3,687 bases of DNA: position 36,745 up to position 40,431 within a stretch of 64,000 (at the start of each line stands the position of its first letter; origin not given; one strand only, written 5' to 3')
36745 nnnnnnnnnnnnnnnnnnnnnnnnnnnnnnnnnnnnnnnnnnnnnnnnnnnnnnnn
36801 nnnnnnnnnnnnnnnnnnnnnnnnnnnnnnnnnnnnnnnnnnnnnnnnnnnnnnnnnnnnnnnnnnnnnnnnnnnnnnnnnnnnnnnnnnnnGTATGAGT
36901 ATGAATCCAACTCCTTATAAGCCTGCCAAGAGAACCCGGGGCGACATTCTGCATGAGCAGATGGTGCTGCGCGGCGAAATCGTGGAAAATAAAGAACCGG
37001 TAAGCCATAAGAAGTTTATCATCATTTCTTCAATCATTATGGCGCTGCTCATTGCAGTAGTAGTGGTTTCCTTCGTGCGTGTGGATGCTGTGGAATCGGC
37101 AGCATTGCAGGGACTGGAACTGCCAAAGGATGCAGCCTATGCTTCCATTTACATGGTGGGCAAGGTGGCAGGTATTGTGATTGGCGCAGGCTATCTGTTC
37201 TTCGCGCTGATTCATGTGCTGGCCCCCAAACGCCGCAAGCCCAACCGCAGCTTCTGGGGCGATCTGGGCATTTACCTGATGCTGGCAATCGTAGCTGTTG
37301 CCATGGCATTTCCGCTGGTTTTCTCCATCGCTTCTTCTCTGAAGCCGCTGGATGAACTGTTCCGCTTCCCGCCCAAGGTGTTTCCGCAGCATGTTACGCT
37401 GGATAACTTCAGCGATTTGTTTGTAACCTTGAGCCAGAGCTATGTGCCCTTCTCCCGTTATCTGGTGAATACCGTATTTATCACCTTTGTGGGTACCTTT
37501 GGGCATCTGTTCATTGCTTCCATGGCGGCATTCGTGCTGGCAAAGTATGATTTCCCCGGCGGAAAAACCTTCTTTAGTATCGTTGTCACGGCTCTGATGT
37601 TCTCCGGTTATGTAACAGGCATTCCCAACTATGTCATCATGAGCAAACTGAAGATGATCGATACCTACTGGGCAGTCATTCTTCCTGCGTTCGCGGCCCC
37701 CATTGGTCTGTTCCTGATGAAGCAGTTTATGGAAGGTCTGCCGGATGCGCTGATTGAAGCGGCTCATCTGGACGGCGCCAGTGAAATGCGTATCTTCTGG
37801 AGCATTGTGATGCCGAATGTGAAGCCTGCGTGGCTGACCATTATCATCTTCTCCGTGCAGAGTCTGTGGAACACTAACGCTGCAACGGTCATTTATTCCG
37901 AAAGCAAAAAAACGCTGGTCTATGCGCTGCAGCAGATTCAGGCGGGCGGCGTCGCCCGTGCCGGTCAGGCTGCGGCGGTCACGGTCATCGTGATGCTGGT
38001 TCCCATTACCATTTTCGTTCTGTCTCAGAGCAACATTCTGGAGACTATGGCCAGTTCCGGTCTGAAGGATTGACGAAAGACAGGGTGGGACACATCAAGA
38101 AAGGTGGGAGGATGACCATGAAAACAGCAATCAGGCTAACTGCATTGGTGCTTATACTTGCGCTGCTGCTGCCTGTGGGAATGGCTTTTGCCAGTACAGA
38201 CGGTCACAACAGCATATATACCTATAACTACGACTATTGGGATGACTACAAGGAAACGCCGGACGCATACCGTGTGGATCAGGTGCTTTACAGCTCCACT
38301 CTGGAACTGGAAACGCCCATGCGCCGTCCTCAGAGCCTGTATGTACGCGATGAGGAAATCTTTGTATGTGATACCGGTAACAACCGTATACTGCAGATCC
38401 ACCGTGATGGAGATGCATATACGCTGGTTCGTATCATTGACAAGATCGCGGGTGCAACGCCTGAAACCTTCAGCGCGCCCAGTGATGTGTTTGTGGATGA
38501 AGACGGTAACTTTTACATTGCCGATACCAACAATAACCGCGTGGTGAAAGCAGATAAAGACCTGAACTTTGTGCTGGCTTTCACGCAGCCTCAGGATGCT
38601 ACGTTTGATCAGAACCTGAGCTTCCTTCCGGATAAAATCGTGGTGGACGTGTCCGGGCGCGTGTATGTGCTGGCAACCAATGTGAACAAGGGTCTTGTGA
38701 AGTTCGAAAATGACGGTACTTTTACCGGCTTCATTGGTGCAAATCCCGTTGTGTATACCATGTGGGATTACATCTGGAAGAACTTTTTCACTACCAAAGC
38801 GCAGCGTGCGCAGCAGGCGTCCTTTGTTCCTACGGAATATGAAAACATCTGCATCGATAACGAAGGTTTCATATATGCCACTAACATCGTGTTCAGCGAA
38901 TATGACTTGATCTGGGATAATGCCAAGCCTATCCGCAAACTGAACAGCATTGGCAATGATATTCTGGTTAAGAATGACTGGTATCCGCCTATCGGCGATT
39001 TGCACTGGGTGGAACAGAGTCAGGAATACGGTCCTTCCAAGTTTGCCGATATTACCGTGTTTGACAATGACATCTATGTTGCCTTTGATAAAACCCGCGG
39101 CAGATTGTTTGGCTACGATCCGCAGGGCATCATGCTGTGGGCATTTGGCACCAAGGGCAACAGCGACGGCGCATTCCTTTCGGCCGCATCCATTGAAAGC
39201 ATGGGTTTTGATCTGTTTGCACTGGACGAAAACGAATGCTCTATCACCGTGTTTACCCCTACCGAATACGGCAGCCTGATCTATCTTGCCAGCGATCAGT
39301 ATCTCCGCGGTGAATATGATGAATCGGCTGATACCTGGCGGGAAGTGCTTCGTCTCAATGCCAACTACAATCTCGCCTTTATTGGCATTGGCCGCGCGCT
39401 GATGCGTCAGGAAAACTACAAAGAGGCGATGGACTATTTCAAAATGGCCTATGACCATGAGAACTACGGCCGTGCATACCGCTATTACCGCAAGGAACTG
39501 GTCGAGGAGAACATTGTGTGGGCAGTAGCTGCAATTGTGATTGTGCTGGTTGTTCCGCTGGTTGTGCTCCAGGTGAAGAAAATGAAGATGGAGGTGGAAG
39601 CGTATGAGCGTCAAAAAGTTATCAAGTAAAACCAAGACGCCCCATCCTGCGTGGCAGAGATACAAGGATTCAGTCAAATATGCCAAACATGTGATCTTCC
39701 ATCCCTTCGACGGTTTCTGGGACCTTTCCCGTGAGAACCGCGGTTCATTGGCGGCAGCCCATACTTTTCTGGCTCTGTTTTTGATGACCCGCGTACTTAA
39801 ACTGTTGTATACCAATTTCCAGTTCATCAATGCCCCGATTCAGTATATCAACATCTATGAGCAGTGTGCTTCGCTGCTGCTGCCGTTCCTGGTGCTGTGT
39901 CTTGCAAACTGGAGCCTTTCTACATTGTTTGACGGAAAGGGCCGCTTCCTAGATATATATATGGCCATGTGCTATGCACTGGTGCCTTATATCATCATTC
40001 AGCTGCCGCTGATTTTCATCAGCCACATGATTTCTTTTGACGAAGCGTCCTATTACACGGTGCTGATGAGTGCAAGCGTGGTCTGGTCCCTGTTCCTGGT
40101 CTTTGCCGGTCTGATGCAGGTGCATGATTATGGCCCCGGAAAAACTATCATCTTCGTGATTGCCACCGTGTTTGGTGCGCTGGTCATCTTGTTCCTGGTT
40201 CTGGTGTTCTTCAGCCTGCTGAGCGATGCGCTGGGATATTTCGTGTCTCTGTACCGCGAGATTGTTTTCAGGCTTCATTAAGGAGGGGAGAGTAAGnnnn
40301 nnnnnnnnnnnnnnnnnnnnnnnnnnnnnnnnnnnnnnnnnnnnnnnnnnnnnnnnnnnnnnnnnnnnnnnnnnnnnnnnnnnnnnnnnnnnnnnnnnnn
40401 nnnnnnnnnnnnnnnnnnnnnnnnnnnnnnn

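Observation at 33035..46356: A 13.3-kb, ten-gene operon combining two ABC importers with four surface-anchored proteins of unknown activity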

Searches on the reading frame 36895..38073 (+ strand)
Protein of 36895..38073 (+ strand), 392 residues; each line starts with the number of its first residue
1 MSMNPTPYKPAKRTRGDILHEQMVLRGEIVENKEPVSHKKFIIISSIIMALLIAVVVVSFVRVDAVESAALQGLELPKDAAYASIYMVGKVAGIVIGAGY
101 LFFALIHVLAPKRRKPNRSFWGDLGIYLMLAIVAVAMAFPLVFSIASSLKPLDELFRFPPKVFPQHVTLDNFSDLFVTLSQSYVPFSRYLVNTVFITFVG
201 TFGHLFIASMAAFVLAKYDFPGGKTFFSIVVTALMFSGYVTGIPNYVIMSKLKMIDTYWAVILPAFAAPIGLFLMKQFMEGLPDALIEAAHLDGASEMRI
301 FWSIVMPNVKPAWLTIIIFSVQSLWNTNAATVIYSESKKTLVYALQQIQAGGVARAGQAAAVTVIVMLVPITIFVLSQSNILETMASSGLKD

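Call 3: search_protein_families(library=pfam, proteins=[window:36895-38073:+], max_evalue=0.01)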
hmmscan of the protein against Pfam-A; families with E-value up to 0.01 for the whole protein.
window:36895-38073:+ (392 aa): 1 family
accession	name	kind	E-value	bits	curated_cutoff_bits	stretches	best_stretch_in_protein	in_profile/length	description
PF00528.27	BPD_transp_1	-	9.9e-13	48.7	26.4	1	209-382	6-178/184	Binding-protein-dependent transport system inner membrane component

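Call 7: search_protein_families(library=ncbifam, proteins=[window:36895-38073:+], max_evalue=0.001)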
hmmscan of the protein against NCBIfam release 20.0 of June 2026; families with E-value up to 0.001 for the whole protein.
window:36895-38073:+ (392 aa): 6 families
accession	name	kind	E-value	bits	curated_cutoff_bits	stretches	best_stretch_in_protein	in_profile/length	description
NF008210.0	PRK10973.1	equivalog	5.9e-29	101.6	297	1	124-382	10-273/281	sn-glycerol-3-phosphate ABC transporter permease UgpE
NF040932.1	ABC_arch_GlcU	equivalog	1.2e-24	87.4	340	1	127-377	6-256/272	glucose ABC transporter permease GlcU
NF008231.0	PRK10998.1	equivalog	9.8e-14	51.6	261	1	128-392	18-296/296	maltose ABC transporter permease MalG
NF007047.0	PRK09500.1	equivalog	9.5e-07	28.7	326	1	192-379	62-250/257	spermidine/putrescine ABC transporter permease PotC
TIGR01097.1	PhnE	equivalog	0.0001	21.8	216.7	1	126-332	10-201/252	phosphonate ABC transporter, permease protein PhnE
NF011624.0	PRK15050.1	equivalog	0.00063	18.9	247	0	127-375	29-280/297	2-aminoethylphosphonate ABC transporter permease subunit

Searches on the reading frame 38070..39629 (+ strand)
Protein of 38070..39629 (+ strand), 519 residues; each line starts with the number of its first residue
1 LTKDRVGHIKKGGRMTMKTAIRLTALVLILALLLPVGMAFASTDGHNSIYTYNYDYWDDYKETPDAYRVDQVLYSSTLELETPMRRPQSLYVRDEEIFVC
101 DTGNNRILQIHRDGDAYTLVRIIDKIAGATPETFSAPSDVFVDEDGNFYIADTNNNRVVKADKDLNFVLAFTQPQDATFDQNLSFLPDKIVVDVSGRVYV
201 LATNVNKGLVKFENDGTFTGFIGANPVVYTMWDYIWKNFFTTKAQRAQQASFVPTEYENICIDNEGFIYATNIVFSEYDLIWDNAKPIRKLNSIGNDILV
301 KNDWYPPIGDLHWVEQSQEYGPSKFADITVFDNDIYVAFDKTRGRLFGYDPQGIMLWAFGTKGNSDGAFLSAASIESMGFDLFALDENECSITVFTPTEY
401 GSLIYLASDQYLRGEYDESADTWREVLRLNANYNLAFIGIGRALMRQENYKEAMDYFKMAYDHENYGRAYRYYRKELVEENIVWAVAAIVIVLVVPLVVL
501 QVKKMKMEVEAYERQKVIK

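Call 3: search_protein_families(library=pfam, proteins=[window:38070-39629:+], max_evalue=0.01)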
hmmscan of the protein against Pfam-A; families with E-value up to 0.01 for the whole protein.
window:38070-39629:+ (519 aa): 4 families
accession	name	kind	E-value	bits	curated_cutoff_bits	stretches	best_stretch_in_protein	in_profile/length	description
PF01436.27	NHL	-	3.6e-12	46.1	20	1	134-160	1-27/28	NHL repeat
PF07719.23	TPR_2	-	2e-05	24.8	27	0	436-462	3-29/34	Tetratricopeptide repeat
PF13432.12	TPR_16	-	3.3e-05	24.7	32.7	1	407-462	4-59/65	Tetratricopeptide repeat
PF00515.34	TPR_1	-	0.00015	21.9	27.8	1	436-460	3-27/34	Tetratricopeptide repeat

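Call 7: search_protein_families(library=ncbifam, proteins=[window:38070-39629:+], max_evalue=0.001)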
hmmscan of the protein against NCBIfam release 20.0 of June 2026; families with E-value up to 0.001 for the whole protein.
window:38070-39629:+ (519 aa): 3 families
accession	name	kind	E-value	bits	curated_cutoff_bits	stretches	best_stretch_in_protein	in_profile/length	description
NF035926.1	scyF_NHL_VPEP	equivalog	2.2e-14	53.4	350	1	35-176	154-288/376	scytonemin biosynthesis PEP-CTERM protein ScyF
NF033206.1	ScyE_fam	subfamily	1.8e-05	24.4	80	0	86-135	141-190/333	ScyD/ScyE family protein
TIGR02552.1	LcrH_SycD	equivalog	0.0008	19.1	104.8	0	406-463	24-81/136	SycD/LcrH family type III secretion system chaperone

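Call 17: search_solved_structures(query=window:38118-39629:+, max_evalue=0.1)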
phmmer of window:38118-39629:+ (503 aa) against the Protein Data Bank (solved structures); distinct sequences matched with E-value up to 0.1: 79 (the best 60 are shown).
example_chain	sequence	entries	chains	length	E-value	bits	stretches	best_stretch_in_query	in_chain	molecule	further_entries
6qsd_A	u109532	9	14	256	2e-18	69.6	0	118-156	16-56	Pizza6S | Pizza6-S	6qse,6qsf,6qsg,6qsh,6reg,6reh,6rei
6f0t_A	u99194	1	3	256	4.3e-18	68.5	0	118-156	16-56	Pizza6-SFW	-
7zpz_A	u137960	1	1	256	1.7e-17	66.5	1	82-156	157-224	Pizza6-TSR-TSH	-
3wwa_A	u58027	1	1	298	2.6e-17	65.9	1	81-156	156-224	Pizza7H protein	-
7zpw_A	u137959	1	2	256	2.7e-17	65.9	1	82-156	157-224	Pizza6-TSK-TSH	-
6f0s_A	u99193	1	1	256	3.3e-17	65.6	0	119-156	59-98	Pizza6-SYW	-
7zq2_A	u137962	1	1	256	3.8e-17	65.4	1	68-156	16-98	Pizza6-RSH-TSH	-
7zqg_A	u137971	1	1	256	5.6e-17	64.8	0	118-156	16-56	Pizza6-KSH-TSH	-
6rej_A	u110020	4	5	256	6.5e-17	64.6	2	81-156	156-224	Pizza6-SH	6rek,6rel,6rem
6i38_A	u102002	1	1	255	3.4e-16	62.2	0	82-156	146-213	nv2Pizza6-AYW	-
6i37_A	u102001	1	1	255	8.3e-16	61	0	82-156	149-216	nv1Pizza6-AYW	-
7zph_A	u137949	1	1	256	8.5e-16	60.9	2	68-156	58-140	Pizza6-TNK-RSH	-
7zcj_A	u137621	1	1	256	1.1e-15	60.6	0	118-156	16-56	Pizza6-TNH-TSH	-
6i3b_A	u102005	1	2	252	1.1e-15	60.5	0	118-156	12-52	cPizza6-AYW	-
6ren_A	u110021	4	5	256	1.2e-15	60.5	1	81-145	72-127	3fPizza6-SH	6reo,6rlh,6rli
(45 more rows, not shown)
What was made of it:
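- The NHL propeller is most similar to the PknD sensor-domain lineage (call 17).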

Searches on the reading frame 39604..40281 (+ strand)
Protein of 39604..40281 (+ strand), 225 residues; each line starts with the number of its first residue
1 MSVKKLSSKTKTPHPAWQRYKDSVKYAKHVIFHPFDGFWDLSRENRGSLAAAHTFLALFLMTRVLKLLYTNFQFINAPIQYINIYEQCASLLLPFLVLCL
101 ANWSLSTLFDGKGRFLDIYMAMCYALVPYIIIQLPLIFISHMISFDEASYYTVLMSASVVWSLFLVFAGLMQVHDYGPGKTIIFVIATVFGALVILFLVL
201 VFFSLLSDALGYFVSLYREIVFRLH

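Call 3: search_protein_families(library=pfam, proteins=[window:39604-40281:+], max_evalue=0.01)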
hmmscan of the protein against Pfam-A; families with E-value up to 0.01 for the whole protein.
window:39604-40281:+ (225 aa): 1 family
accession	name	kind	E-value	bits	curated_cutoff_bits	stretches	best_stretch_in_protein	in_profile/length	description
PF04893.22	Yip1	-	1.5e-15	57.9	28.6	1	28-198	1-171/173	Yip1 domain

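Call 7: search_protein_families(library=ncbifam, proteins=[window:39604-40281:+], max_evalue=0.001)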
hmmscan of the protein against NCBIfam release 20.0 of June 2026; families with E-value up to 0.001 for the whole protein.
window:39604-40281:+ (225 aa): 0 families
